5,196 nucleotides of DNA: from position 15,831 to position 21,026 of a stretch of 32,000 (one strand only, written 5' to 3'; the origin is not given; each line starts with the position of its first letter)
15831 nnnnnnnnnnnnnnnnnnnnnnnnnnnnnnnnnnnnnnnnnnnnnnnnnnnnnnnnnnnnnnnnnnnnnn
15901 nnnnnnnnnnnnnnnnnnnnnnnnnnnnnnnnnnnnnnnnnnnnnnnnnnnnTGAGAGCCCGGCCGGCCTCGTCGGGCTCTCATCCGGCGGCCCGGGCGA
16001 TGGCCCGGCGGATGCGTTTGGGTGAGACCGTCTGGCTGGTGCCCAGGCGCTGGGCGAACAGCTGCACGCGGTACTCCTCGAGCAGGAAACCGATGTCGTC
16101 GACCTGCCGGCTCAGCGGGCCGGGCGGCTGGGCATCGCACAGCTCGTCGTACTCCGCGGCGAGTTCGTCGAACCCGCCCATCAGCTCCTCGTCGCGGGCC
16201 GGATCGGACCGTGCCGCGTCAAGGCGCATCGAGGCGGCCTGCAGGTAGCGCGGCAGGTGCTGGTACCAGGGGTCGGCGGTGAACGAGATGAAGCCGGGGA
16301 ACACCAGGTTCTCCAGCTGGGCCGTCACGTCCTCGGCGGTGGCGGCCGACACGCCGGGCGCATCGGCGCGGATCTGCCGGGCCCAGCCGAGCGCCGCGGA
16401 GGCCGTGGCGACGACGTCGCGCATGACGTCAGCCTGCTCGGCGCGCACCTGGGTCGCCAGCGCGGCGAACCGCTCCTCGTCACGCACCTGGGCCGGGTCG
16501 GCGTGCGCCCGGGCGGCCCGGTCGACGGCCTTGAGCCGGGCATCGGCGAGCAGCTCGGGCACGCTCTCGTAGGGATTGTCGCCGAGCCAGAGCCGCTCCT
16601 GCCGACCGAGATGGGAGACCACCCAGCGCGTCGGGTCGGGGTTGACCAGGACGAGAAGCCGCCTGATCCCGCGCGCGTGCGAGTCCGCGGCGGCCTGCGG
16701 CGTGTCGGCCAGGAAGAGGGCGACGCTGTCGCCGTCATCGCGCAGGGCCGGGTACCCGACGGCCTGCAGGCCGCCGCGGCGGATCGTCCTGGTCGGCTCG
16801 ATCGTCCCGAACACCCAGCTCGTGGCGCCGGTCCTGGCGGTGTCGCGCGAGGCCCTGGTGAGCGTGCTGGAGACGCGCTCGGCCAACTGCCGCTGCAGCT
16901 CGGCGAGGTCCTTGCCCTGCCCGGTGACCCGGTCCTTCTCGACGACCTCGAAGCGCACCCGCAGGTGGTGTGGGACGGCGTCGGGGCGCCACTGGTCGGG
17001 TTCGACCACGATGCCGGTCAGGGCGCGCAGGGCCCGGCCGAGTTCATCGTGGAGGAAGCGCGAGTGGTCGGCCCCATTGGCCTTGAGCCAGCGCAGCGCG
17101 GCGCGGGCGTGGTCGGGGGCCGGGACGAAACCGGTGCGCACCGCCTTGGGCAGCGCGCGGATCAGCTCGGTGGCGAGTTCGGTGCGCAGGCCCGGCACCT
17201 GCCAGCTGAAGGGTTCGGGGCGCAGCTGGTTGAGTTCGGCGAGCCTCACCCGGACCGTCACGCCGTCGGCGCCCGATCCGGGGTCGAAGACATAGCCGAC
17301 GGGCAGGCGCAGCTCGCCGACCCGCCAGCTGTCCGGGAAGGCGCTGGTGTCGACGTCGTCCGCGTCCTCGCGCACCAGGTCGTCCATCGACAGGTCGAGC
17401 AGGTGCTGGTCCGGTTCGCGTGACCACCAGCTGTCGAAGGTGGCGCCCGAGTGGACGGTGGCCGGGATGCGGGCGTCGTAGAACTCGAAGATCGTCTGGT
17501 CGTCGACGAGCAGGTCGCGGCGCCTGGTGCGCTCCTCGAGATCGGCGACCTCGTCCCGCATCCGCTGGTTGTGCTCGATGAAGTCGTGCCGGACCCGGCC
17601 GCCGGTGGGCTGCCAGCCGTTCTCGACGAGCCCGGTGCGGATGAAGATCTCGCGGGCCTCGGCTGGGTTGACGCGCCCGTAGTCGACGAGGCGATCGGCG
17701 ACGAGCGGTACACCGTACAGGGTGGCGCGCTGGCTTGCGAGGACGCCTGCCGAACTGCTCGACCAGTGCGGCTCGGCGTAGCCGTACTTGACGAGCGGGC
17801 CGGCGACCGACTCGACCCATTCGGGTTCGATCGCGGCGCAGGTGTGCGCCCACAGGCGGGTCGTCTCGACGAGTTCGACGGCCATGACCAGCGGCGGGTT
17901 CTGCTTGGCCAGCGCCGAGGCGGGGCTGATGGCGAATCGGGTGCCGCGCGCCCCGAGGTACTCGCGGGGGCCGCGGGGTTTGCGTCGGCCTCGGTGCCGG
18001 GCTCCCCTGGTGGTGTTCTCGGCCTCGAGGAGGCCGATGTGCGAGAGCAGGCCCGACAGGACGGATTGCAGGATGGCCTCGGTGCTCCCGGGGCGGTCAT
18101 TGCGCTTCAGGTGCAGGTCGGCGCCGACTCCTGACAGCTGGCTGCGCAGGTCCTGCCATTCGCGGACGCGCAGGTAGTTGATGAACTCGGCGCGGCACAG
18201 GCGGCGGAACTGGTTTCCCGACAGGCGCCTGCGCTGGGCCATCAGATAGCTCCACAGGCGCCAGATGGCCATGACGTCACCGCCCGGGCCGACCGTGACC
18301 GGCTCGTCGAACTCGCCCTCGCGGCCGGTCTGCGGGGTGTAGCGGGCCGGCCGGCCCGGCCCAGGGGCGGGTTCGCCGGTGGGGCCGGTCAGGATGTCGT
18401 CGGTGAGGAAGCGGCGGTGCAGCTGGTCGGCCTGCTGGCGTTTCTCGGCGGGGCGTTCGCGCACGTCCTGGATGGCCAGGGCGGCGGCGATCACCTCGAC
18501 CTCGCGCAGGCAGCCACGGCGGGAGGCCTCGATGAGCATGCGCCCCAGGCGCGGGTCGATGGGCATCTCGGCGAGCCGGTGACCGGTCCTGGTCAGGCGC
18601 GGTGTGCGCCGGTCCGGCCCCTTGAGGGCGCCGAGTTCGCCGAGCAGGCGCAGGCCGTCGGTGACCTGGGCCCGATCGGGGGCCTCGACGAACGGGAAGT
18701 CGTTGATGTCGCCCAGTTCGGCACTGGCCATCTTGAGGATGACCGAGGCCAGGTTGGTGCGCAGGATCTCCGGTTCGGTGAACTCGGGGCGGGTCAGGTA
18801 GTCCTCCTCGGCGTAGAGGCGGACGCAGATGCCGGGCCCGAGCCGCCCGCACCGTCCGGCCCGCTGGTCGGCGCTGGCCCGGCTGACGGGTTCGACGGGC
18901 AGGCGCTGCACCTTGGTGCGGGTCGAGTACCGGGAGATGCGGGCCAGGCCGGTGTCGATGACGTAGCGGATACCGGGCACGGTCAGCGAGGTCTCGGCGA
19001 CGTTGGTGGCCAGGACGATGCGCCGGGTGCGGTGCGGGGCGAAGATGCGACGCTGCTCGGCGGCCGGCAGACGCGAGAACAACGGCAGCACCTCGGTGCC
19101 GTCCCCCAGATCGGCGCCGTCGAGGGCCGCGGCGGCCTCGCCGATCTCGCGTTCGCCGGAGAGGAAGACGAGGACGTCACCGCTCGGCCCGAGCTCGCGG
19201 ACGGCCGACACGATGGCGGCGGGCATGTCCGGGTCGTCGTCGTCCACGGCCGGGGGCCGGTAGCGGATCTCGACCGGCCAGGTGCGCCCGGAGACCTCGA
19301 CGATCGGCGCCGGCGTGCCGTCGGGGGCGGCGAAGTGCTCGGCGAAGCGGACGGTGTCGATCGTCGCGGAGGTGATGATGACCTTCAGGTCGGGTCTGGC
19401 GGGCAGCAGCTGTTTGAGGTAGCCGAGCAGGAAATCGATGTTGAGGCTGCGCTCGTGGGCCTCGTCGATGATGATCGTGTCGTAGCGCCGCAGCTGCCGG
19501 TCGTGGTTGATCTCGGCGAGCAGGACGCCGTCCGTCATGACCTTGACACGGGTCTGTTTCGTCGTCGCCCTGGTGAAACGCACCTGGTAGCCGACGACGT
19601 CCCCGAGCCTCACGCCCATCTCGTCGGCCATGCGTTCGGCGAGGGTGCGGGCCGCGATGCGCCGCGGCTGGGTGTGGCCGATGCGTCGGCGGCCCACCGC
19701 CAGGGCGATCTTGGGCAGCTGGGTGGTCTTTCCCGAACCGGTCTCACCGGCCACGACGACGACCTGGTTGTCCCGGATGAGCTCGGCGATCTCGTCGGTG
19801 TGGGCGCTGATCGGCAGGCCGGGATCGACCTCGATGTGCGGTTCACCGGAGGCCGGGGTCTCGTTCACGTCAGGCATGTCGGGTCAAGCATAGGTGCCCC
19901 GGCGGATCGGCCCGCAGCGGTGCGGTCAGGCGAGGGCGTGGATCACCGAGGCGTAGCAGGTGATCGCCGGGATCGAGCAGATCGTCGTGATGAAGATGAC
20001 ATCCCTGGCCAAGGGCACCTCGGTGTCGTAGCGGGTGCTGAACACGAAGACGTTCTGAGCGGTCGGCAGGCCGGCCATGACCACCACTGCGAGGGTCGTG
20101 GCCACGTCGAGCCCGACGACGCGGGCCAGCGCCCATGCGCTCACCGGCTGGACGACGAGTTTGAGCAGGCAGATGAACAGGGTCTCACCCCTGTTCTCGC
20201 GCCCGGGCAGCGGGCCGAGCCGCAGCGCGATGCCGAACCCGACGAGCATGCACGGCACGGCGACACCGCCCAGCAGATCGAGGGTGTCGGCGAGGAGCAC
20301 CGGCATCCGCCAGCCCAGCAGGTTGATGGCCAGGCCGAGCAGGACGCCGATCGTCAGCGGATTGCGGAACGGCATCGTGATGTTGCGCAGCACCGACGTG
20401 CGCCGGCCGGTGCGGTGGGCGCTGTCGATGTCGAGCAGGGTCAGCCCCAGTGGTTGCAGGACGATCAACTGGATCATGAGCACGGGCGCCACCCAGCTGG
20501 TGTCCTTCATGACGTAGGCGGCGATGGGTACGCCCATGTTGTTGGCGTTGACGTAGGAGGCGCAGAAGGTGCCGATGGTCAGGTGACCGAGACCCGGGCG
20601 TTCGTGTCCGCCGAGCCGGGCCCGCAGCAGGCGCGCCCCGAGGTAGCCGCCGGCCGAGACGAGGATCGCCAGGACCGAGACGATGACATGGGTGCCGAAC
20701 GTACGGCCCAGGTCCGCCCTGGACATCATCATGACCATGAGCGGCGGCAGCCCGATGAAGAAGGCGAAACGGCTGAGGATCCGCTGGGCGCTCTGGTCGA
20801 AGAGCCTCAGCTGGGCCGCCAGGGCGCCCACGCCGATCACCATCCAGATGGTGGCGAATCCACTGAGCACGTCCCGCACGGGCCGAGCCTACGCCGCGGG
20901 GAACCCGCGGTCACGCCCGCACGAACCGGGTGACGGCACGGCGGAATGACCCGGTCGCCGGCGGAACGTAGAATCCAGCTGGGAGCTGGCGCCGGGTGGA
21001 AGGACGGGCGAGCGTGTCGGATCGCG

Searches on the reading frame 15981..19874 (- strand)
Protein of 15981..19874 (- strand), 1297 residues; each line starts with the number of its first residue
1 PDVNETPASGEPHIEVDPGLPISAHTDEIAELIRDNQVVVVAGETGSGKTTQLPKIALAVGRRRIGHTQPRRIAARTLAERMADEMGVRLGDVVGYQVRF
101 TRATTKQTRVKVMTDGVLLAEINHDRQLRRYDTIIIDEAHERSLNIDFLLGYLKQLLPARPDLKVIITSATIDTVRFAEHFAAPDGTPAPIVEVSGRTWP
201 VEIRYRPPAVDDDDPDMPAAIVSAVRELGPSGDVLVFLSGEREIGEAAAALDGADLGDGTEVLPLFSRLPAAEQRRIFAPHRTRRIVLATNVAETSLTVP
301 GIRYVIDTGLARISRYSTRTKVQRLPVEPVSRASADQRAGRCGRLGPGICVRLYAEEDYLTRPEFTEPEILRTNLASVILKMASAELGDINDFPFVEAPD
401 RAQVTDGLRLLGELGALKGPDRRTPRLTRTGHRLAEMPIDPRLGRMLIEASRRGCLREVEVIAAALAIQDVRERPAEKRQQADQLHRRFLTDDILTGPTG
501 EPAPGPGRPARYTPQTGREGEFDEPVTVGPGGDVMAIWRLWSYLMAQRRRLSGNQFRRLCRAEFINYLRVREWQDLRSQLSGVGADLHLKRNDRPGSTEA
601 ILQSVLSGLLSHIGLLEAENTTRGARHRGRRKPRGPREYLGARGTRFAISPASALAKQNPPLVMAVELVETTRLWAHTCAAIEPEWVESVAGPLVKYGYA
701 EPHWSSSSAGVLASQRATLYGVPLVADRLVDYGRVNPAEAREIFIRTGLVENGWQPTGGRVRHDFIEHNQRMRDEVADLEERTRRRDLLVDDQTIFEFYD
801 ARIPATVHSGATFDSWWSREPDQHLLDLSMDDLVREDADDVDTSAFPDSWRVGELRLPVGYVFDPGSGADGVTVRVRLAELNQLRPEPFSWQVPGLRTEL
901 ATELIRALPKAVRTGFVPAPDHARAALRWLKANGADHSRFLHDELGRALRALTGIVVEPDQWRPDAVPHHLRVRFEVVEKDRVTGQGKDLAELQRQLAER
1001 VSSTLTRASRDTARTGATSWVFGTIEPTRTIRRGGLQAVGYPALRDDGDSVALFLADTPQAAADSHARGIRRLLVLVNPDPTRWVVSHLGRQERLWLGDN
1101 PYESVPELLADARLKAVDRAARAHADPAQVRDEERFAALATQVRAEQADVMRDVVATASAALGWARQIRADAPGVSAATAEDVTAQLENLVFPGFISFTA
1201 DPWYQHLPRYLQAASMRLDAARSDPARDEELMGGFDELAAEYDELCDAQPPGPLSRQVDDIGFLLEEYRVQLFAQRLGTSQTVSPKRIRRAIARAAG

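Call 10: search_protein_families(library=pfam, proteins=[window:15981-19874:-], max_evalue=0.001)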
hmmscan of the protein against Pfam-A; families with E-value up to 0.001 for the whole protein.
window:15981-19874:- (1297 aa): 8 families
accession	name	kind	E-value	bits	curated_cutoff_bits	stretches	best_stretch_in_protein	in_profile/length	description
PF11898.13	DUF3418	-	4e-193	643.7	25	1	708-1293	2-581/582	Domain of unknown function (DUF3418)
PF07717.22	OB_NTP_bind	-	1.9e-12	47.6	29.5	1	601-693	1-82/83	Oligonucleotide/oligosaccharide-binding (OB)-fold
PF00271.37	Helicase_C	-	7.8e-11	42.6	23.5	1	228-346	12-110/110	Helicase conserved C-terminal domain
PF00270.35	DEAD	-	1.2e-09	38.5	26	1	28-173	6-161/167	DEAD/DEAH box helicase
PF21010.2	HA2_C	-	1.8e-08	35.2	21.3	1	440-489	1-65/77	Helicase associated domain (HA2), ratchet-like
PF13245.12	AAA_19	-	4.2e-06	27.4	25.1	1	30-143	5-103/134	AAA domain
PF13401.12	AAA_22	-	5.8e-05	23.8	27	1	35-158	4-109/130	AAA domain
PF13604.12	AAA_30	-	0.0008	19.6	27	0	32-140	13-98/191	AAA domain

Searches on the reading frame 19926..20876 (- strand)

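Call 10: search_protein_families(library=pfam, proteins=[window:19926-20876:-], max_evalue=0.001)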
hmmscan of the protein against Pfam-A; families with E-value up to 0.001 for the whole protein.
window:19926-20876:- (316 aa): 2 families
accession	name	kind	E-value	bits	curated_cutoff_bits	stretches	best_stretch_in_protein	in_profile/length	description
PF03547.23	Mem_trans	-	2.7e-29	102.3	25.7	2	170-308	201-342/343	Membrane transport protein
PF01758.21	SBF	-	0.00092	19.4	24.3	1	209-312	6-114/191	Sodium Bile acid symporter family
